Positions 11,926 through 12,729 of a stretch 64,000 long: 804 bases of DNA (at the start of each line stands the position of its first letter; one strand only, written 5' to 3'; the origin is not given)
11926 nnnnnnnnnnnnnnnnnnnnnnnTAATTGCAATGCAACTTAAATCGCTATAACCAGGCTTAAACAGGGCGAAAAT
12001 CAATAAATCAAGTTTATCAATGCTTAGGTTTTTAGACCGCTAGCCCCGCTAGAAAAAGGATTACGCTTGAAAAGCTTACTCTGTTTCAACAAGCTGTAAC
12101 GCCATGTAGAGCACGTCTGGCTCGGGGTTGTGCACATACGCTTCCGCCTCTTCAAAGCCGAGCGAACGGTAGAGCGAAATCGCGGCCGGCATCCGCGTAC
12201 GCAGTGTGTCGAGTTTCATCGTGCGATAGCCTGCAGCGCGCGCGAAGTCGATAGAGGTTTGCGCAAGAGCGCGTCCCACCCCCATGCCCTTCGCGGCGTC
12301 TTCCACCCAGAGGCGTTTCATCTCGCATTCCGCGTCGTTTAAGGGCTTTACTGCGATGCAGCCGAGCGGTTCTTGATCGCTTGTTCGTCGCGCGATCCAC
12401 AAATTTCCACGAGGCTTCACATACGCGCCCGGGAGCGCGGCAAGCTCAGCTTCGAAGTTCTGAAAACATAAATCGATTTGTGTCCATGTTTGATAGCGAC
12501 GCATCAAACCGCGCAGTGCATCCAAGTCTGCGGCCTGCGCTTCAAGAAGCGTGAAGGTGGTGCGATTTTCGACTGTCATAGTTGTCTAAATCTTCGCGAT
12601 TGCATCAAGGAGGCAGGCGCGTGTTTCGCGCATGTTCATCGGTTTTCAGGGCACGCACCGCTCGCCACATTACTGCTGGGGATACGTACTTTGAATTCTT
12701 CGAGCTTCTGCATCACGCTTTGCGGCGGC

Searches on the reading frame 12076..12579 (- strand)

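Call 48: search_protein_families(library=pfam, proteins=[window:12076-12579:-], max_evalue=0.01)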
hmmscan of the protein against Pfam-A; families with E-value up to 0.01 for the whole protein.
window:12076-12579:- (167 aa): 5 families
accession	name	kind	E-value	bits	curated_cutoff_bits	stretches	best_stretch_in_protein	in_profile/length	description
PF00583.31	Acetyltransf_1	-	2.3e-14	54.1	20.7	1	45-142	27-116/116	Acetyltransferase (GNAT) family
PF13508.13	Acetyltransf_7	-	2.7e-12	47.4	27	1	57-144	2-84/84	Acetyltransferase (GNAT) domain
PF13673.13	Acetyltransf_10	-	1.4e-05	25.5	23.6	1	66-147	37-112/128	Acetyltransferase (GNAT) domain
PF14542.12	Acetyltransf_CG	-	0.00034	21.1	30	1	79-119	19-59/80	GCN5-related N-acetyl-transferase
PF08445.16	FR47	-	0.0016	18.8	22.1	1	85-148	22-83/86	FR47-like protein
